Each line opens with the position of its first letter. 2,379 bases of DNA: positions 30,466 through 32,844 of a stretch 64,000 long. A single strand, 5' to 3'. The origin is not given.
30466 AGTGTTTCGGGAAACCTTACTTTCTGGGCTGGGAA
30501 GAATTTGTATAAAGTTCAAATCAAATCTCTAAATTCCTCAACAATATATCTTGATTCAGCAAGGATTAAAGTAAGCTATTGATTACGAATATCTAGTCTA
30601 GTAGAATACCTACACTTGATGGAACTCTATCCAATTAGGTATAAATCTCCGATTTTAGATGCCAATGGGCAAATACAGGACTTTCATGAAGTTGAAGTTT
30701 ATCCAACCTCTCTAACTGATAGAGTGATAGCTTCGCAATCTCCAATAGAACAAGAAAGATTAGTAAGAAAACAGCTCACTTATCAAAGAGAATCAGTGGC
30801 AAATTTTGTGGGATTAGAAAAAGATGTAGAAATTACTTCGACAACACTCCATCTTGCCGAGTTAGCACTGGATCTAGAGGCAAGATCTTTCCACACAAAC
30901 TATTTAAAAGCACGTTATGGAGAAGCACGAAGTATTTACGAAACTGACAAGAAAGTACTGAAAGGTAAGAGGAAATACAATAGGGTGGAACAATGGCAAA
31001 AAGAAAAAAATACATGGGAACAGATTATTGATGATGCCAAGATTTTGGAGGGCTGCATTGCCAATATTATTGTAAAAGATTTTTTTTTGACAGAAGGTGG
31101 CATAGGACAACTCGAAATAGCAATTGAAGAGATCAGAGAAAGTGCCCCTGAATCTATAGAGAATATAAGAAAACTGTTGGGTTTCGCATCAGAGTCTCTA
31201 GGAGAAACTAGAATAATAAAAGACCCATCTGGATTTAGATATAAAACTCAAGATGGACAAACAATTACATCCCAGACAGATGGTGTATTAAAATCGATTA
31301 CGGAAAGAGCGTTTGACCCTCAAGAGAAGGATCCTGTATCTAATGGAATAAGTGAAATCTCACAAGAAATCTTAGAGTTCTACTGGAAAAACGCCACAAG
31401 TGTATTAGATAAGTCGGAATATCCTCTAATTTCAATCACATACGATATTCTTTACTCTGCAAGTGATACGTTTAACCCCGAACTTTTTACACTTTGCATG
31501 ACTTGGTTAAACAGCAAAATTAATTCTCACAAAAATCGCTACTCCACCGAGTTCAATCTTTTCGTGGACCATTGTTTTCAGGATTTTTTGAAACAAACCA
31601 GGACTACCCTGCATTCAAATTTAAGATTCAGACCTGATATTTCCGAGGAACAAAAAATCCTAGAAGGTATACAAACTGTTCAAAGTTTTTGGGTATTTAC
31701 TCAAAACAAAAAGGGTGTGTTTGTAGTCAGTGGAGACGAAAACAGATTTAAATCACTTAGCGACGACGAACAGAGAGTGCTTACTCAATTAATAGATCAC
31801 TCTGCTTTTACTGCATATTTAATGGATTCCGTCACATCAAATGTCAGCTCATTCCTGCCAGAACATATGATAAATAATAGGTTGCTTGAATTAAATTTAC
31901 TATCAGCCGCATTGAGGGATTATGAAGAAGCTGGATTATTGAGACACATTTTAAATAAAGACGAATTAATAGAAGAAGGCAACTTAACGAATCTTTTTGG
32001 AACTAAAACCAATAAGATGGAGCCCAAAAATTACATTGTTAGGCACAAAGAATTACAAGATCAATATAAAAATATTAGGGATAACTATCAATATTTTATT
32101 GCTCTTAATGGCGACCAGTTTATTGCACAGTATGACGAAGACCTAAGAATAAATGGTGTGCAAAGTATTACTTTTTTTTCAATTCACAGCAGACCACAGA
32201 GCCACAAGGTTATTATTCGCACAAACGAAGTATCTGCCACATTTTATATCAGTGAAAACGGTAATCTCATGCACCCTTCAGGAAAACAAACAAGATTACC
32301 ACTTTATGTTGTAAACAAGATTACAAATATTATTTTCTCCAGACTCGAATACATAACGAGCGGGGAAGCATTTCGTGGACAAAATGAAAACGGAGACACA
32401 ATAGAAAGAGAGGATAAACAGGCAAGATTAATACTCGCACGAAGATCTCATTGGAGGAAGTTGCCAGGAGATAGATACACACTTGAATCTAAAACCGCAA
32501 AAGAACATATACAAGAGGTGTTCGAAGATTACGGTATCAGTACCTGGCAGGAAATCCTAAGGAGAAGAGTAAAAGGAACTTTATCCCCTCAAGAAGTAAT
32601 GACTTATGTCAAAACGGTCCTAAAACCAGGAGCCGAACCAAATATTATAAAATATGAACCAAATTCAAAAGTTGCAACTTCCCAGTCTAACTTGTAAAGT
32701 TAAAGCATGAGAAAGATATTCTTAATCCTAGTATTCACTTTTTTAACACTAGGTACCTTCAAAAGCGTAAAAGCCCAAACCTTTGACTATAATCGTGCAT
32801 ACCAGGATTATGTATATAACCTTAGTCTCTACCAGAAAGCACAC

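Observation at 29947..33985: Operon-like cluster with a 693-aa orphan cytoplasmic protein flanked by membrane-anchored and secreted proteins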

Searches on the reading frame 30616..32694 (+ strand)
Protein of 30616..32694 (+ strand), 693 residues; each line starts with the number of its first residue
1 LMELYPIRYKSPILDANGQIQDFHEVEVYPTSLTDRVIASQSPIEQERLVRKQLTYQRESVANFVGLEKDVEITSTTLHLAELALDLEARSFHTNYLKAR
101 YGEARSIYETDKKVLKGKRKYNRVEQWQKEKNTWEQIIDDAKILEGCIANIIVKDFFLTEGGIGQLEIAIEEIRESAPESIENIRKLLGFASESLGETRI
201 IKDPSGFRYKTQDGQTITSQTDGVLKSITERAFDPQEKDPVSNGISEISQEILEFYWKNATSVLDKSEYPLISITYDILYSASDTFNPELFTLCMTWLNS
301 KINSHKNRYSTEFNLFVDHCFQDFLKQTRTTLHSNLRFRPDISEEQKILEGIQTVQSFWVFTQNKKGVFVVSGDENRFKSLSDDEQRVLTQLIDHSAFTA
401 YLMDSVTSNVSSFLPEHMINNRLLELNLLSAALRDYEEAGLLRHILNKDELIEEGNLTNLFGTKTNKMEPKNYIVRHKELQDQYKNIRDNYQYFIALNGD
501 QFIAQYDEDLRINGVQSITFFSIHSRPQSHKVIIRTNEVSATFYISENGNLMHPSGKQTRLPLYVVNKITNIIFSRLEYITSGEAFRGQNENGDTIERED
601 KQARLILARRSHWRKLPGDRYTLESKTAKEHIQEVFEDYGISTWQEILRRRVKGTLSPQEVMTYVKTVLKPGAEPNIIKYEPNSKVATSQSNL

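Call 3: search_protein_families(library=pfam, proteins=[window:30616-32694:+], max_evalue=1)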
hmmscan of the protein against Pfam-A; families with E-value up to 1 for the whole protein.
window:30616-32694:+ (693 aa): 0 families

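Call 4: search_protein_families(library=ncbifam, proteins=[window:30616-32694:+], max_evalue=1)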
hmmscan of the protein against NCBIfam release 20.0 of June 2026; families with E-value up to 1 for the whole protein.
window:30616-32694:+ (693 aa): 0 families

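Call 5: find_homologous_proteins(query=window:30616-32694:+)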
Query window:30616-32694:+ (693 aa): 1 proteins with E <= 0.001 among 8000 candidates.
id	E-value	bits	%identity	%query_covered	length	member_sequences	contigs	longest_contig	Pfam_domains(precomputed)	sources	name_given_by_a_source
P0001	0.0e+0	1550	100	100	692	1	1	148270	-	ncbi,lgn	-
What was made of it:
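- An ATG lies one codon downstream of the TTG, and the deposited protein P0001 starts there (call 5).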

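Call 8: find_encoding_contigs(protein=P0001, flank=10000, max_places=6)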
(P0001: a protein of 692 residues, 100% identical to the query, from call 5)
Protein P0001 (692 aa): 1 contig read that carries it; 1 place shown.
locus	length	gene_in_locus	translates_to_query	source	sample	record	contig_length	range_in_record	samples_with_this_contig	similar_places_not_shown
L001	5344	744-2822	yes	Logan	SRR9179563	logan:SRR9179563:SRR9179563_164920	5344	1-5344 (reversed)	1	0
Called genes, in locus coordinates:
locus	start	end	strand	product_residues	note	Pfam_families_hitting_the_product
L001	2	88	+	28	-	?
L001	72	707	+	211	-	-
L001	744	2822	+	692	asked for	-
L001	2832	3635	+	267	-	-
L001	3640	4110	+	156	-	-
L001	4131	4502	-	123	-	-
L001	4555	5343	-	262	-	?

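Call 12: search_protein_families(library=phrogs, proteins=[window:30616-32694:+], max_evalue=0.1)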
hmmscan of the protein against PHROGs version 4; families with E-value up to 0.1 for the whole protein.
window:30616-32694:+ (693 aa): 0 families

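Call 13: search_protein_families(library=padloc, proteins=[window:30616-32694:+], max_evalue=0.1)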
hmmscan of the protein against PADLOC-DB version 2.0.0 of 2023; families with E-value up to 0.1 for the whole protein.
window:30616-32694:+ (693 aa): 0 families

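Call 14: search_solved_structures(query=window:30619-32694:+, max_evalue=10)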
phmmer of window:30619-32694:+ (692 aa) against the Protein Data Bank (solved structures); distinct sequences matched with E-value up to 10: 1.
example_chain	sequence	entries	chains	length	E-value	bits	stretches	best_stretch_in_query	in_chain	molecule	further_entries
9hcg_t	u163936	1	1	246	0.39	12.7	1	251-313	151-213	rRNA methyltransferase 2, mitochondrial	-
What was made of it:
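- Checked: B has no hit in Pfam, NCBIfam, PHROGs, PADLOC or PDB sequences (calls 3, 4, 12, 13, 14).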

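Call 34: find_homologous_proteins(query=A3, max_evalue=0.01)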
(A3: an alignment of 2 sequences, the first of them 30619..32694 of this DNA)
Query A3 (2 sequences) (692 aa, profile of the alignment): 2 proteins with E <= 0.01 among 8000 candidates.
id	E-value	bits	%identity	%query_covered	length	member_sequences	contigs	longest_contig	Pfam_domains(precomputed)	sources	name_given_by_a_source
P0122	0.0e+0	1443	44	98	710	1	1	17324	-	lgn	-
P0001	0.0e+0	1376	100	100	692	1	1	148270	-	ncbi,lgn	-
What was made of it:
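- Checked: 'Orphan' is true only for word-indexed searches (calls 5, 34), not for exhaustive HMMER.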

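Call 41: predict_structure(alignment_id=A4)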
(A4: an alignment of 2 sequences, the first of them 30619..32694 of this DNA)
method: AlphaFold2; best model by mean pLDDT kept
length: 692 residues; sequences in the alignment: 2
mean_pLDDT: 45.7   pTM: 0.34
mean pLDDT of the five models: 45.7, 43.5, 42.3, 39.7, 35.6
residues with pLDDT >= 90: 0; 70-90: 54; 50-70: 170; < 50: 468
segments of 3 or more residues with pLDDT < 50: 1-10, 25-31, 194-247, 253-385, 387-477, 482-505, 520-529, 545-548, 553-555, 572-640, 643-692
pLDDT, mean of each block of 10 residues (from residue 1): 36 57 48 59 60 55 55 65 69 74 87 84 87 78 66 55 60 62 60 40 33 34 41 39 45 46 30 38 34 43 38 44 44 37 43 44 35 43 48 47 36 29 34 32 30 24 29 48 44 35 49 55 34 59 51 53 56 39 27 29 31 27 38 43 47 38 33 26 24 25
secondary structure, 60 per line:
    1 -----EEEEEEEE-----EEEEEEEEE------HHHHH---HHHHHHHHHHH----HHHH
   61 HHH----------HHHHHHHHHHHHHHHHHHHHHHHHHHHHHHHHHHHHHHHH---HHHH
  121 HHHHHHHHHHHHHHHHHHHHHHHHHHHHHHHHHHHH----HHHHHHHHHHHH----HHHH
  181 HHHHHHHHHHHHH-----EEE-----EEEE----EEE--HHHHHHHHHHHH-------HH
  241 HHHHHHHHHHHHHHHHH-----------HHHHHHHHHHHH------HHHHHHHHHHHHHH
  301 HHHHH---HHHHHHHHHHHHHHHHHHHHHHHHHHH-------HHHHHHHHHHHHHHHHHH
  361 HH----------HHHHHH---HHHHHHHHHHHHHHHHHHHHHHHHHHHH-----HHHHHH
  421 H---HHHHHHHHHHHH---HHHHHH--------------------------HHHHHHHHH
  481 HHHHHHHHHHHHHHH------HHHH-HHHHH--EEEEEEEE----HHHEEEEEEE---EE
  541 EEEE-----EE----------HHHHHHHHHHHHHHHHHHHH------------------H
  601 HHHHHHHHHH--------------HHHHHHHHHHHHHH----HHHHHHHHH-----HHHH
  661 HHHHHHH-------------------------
elements in order (helices of 4 or more, strands of 3 or more residues): E6-13 E19-27 H34-38 H42-52 H57-63 H74-113 H117-156 H161-172 H177-193 E199-201 E207-210 E215-217 H220-231 H239-257 H269-280 H287-305 H309-335 H343-362 H373-378 H382-409 H415-421 H425-436 H440-445 H472-495 H502-505 H507-511 E514-521 E529-535 E539-544 H562-581 H600-610 H625-638 H643-651 H657-667
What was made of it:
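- Tried and rejected: AlphaFold with a 2-sequence alignment gave pLDDT 45.7 and was discarded (call 41).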

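Call 52: search_protein_representatives(protein=window:30619-32694:+)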
Query: 692 residues. Proteins with E-value up to 0.001 (for the whole library): 99; up to 1e-10: 85; up to 1e-30: 15. The best 99 are listed.
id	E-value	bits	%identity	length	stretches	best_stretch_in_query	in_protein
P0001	0.0e+00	1549.5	100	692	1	1-692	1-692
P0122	1.0e-172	592.8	46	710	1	6-682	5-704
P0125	1.7e-102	360.8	36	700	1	20-683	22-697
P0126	4.4e-84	300.0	38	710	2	447-681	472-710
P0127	1.4e-82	295.0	37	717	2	448-683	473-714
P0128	1.4e-78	281.8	34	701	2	477-682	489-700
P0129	3.9e-63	230.8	35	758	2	477-679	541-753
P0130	5.9e-45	170.7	34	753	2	473-680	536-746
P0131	1.4e-38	149.6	29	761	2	482-681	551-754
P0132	1.8e-38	149.3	31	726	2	468-682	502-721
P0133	2.8e-36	142.0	31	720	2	129-321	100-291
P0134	2.1e-35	139.2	30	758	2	477-681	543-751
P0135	4.7e-35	138.0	30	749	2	484-682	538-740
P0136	5.7e-35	137.7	29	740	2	463-682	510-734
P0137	2.0e-33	132.6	30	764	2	485-681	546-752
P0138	2.5e-30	122.4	29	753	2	483-682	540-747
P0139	1.1e-29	120.2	30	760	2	483-679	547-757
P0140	1.8e-29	119.5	29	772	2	484-656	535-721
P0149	3.4e-24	102.1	30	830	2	455-665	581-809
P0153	2.4e-21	92.7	29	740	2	467-668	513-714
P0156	6.3e-19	84.7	26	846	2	446-655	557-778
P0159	5.4e-18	81.6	35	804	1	483-682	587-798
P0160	7.8e-18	81.1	33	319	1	480-682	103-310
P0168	6.1e-17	78.1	34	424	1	474-677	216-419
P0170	3.9e-16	75.5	34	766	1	476-681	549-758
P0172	5.9e-16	74.9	35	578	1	480-681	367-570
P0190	9.1e-14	67.6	30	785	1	483-680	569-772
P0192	3.7e-13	65.6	31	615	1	477-667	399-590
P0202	1.0e-11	60.9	30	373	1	477-681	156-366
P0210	1.9e-09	53.4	29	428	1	451-683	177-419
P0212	1.1e-07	47.5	29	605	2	542-666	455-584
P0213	1.5e-07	47.1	22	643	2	540-669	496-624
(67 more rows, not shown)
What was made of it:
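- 30619..32697 (+): Gene B, 692 aa from ATG 30619 (a TTG at 30616 is an alternative start). It is soluble and acidic overall (pI 5.8). Res 1-33 form a beta-hairpin and res 34-488 an all-helical body. The family was found by exhaustive HMMER (call 52).
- Checked: B has 99 family representatives (call 52).
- B family: 99 representatives, 85 of them at E<=1e-10 (call 52). Full-length conservation in 99 cluster representatives (call 52).
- Tried and rejected: This was misleading, because exhaustive HMMER was needed to find the family (call 52).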

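Call 56: search_solved_structures(query=A6, max_evalue=1, show_alignments=2)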
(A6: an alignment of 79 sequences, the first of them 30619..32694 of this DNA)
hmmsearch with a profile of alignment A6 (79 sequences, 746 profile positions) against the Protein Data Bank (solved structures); distinct sequences matched with E-value up to 1: 0.

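Call 63: find_related_loci(query=A7, collection=viral_contigs, flank=10000)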
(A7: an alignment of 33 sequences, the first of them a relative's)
Query A7 (740 aa) in viral_contigs; peptide patterns used: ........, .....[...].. (x = any residue, [..] = any of these).
163 stretches matched a pattern, but none encodes a relative of the query by tblastn (E <= 1e-3).

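Call 64: find_related_loci(query=A8, collection=viral_contigs, flank=10000)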
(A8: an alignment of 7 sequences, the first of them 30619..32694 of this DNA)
Query A8 (692 aa) in viral_contigs; peptide patterns used: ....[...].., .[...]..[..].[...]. (x = any residue, [..] = any of these).
61 stretches matched a pattern, but none encodes a relative of the query by tblastn (E <= 1e-3).

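Call 65: find_related_loci(query=A7, collection=metagenome_contigs, flank=10000)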
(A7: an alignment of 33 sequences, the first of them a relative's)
Query A7 (740 aa) in metagenome_contigs; peptide patterns used: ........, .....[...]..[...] (x = any residue, [..] = any of these).
505 stretches matched a pattern; 14 encode a relative of the query (tblastn E <= 1e-3); 14 distinct loci.
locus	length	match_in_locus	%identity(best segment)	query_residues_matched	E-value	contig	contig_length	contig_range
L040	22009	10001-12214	68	3-740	0e+0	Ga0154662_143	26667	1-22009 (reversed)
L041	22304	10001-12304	36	11-740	7e-129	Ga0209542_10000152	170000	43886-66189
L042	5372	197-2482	30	23-733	4e-95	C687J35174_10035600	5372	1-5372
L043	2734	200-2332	32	39-733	3e-87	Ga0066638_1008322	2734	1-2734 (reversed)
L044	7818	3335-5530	31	40-736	1e-84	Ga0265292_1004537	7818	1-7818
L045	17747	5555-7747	29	37-736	5e-80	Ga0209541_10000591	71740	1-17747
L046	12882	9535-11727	29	37-736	5e-80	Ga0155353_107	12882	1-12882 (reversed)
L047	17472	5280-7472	29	37-736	5e-80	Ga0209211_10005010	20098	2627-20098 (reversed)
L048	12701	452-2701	30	37-736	2e-78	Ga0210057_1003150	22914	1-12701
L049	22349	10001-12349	30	11-736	3e-66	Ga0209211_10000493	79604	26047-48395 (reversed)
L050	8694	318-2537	28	40-733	2e-58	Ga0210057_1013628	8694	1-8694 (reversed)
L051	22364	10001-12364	45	11-736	5e-51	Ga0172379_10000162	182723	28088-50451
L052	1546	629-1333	43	502-736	5e-51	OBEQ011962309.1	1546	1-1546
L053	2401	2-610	44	527-733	7e-42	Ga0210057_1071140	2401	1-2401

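Call 70: search_protein_families(library=pfam, proteins=[L041:8815-9918:+, L041:8406-8777:+, L041:12541-13311:-, L040:9153-9494:-, L040:12324-12845:-, L045:2509-4311:-, L049:9453-9881:-, L051:9418-9933:+, L051:12460-13050:+, L044:2131-2931:+], max_evalue=0.001)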
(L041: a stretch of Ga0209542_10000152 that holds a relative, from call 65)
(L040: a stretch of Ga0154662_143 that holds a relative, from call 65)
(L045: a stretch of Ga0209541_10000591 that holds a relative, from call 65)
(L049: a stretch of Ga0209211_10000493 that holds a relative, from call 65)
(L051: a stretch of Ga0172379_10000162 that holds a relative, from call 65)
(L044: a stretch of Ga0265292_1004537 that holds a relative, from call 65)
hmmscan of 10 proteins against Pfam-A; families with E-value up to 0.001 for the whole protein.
L041:8815-9918:+ (368 aa): 8 families
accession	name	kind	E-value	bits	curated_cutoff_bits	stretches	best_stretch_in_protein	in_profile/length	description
PF13529.12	Peptidase_C39_2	-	9.3e-18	65.6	24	1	71-185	7-141/143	Peptidase_C39 like family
PF07719.23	TPR_2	-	3.5e-10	39.6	27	1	256-282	2-28/34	Tetratricopeptide repeat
PF03412.21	Peptidase_C39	-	8.9e-08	32.5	22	1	75-205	11-122/133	Peptidase C39 family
PF00515.34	TPR_1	-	1.2e-07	31.7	27.8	0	256-281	2-27/34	Tetratricopeptide repeat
PF13181.12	TPR_8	-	2.5e-07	30.7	25.7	0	326-357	2-33/34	Tetratricopeptide repeat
PF13174.12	TPR_6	-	1.1e-06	29.3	26.3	0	256-284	1-29/33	Tetratricopeptide repeat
PF12385.14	Peptidase_C70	-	2.9e-06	27.7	19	1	71-200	14-136/141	Papain-like cysteine protease AvrRpt2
PF13424.12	TPR_12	-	5.7e-05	23.7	30.1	0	257-280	5-28/77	Tetratricopeptide repeat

L041:8406-8777:+ (124 aa): 1 family
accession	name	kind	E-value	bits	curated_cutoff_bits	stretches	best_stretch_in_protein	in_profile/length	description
PF00072.30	Response_reg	-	9e-19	68.1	30.2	1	6-107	1-101/111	Response regulator receiver domain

L041:12541-13311:- (257 aa): 1 family
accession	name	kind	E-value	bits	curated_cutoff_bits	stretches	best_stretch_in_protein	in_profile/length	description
PF01520.23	Amidase_3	-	9.8e-11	42.4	27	1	88-246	11-173/174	N-acetylmuramoyl-L-alanine amidase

L040:9153-9494:- (114 aa): 1 family
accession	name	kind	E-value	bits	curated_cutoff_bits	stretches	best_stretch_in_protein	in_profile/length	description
PF01934.22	HepT-like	-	4.4e-25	88.2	23.5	1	19-109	7-120/120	Ribonuclease HepT-like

L040:12324-12845:- (174 aa): 0 families

L045:2509-4311:- (601 aa): 4 families
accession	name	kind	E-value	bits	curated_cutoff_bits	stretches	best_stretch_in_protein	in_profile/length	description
PF14791.11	DNA_pol_B_thumb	-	1.1e-19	70.5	25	1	267-336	2-63/63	DNA polymerase beta thumb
PF14716.13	HHH_8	-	9.1e-12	45.6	30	1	7-84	1-72/73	Helix-hairpin-helix domain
PF02811.25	PHP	-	1.3e-08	35.8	26.4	1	361-532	1-163/164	PHP domain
PF14520.12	HHH_5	-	3.9e-07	30.9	27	1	101-156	3-52/57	Helix-hairpin-helix domain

L049:9453-9881:- (143 aa): 1 family
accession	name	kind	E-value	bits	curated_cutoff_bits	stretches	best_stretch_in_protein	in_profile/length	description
PF01957.25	NfeD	-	1.2e-11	45.1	29.1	1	84-140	1-56/57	NfeD-like C-terminal, partner-binding domain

L051:9418-9933:+ (172 aa): 1 family
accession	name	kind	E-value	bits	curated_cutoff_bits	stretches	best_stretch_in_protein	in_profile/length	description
PF20329.3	DUF6624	-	7.5e-20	71.6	27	1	12-165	4-166/173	Family of unknown function (DUF6624)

L051:12460-13050:+ (197 aa): 0 families

L044:2131-2931:+ (267 aa): 0 families

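Call 74: predict_structure(alignment_id=A6)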
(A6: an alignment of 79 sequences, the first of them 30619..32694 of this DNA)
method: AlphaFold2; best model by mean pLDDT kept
length: 692 residues; sequences in the alignment: 79
mean_pLDDT: 89.3   pTM: 0.90
mean pLDDT of the five models: 89.3, 88.7, 88.4, 87.7, 87.1
residues with pLDDT >= 90: 493; 70-90: 140; 50-70: 33; < 50: 26
segments of 3 or more residues with pLDDT < 50: 591-606, 683-692
pLDDT, mean of each block of 10 residues (from residue 1): 78 95 86 89 95 94 90 95 97 97 98 97 98 97 96 97 97 96 97 80 92 91 96 86 96 96 93 98 95 96 96 95 90 74 93 93 84 78 90 87 92 86 62 78 80 90 75 93 95 95 97 97 93 96 95 91 94 97 79 45 59 91 89 94 94 94 87 93 51 37
secondary structure, 60 per line:
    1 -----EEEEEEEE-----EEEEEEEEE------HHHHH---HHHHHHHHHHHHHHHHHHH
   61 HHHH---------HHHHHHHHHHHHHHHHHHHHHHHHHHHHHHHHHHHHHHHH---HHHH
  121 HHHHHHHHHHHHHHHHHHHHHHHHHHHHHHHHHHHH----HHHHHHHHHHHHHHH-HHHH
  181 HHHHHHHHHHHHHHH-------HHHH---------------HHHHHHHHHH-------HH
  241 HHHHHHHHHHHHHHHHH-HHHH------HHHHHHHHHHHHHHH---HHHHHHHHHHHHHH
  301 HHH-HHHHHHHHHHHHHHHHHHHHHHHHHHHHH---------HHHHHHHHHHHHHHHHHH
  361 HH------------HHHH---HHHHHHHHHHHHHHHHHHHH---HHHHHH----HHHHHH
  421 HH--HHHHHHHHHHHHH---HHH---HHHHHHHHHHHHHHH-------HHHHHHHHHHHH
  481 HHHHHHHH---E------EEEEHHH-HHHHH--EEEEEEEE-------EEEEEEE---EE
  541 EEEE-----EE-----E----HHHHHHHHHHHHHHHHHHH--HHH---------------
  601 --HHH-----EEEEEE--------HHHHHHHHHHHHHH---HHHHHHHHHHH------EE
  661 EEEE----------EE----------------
elements in order (helices of 4 or more, strands of 3 or more residues): E6-13 E19-27 H34-38 H42-64 H74-113 H117-156 H161-175 H177-195 H203-206 H222-231 H239-257 H259-262 H269-283 H287-303 H305-333 H343-362 H375-378 H382-401 H405-410 H415-422 H425-437 H447-461 H469-488 E499-502 H507-511 E514-521 E529-535 E539-544 H562-580 E611-616 H625-638 H642-652 E659-664
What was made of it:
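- Structure: high-confidence model (call 74). A coevolution-supported model with pTM 0.90 (call 74).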

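Call 80: fold_search(model_id=the predicted structure, library=pdb)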
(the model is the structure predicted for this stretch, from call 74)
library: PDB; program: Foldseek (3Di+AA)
matches with E <= 10: 368; with E <= 0.001: 0
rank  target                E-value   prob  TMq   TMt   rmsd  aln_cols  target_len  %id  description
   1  4pk7_A                1.6e-02  0.44  0.13  0.12  21.1       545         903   13  crystal structure of human Stromal Antigen 2 (SA2) in complex with Sister Chromatid Cohesion protein 1 (Scc1) with bou (released 2014-09-03)
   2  6wg3_D                2.8e-02  0.51  0.14  0.12  21.3       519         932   12  Cryo-EM structure of human Cohesin-NIPBL-DNA complex (released 2020-05-20)
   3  7zjs_C                6.7e-02  0.41  0.15  0.13  21.9       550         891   12  Structural basis of centromeric cohesion protection by SGO1 (released 2023-04-26)
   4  9j0a_D                1.1e-01  0.35  0.16  0.13  20.7       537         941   14  Complex structure of ANKRD11/STAG2/RAD21 (released 2025-03-19)
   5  8cwy_A                1.2e-01  0.60  0.19  0.26  21.4       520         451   13  Accurate computational design of genetically encoded 3D protein crystals (released 2023-11-01)
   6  8cws_A                1.2e-01  0.35  0.14  0.19  20.6       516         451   10  Accurate computational design of genetically encoded 3D protein crystals (released 2023-11-01)
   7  7w1m_D                1.5e-01  0.21  0.13  0.10  21.0       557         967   12  Cryo-EM structure of human cohesin-CTCF-DNA complex (released 2023-05-31)
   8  6qdu                  1.6e-01  0.33  0.10  0.21  16.9       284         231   11  Crystal structure of 14-3-3sigma in complex with a RapGef2 pT740 phosphopeptide inhibited by semi-synthetic fusicoccane  (released 2020-01-29)
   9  6n1z_A                2.2e-01  0.16  0.14  0.11  19.1       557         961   12  Importin-9 bound to H2A-H2B (released 2019-03-20)
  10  6f09_P                2.8e-01  0.35  0.10  0.26  17.5       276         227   11  Binary complex of 14-3-3 zeta with ubiquitin specific protease 8 (USP8) pSer718 peptide (released 2018-03-07)
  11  9r2i_A                2.8e-01  0.23  0.10  0.21  17.6       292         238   11  Cryo-EM structure of the complex CDK16:CCNY:14-3-3 (released 2026-03-25)
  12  5h7c_C                2.8e-01  0.21  0.14  0.20  19.5       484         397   12  Crystal structure of a repeat protein with two Protein A-DHR14 repeat modules (released 2017-06-28)
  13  7nmz_AA               3.4e-01  0.38  0.11  0.27  17.9       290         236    9  Structure of 14-3-3 eta in complex with Nedd4-2(335-455) containing two 14-3-3 binding motifs Ser342 and Ser448 (released 2021-07-21)
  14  7mxb_A                3.4e-01  0.14  0.12  0.12  16.5       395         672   11  Crystal structure of the S/T protein kinase PknG from Corynebacterium glutamicum in complex with AMP-PNP (released 2021-10-13)
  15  8dgp_D                3.5e-01  0.33  0.11  0.26  16.4       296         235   14  14-3-3 epsilon bound to phosphorylated PEAK3 (pS69) peptide (released 2023-06-07)
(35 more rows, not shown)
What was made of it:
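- On Any solved or viral predicted fold for B: PDB Foldseek best E 0.016 with TM 0.13 (call 80).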
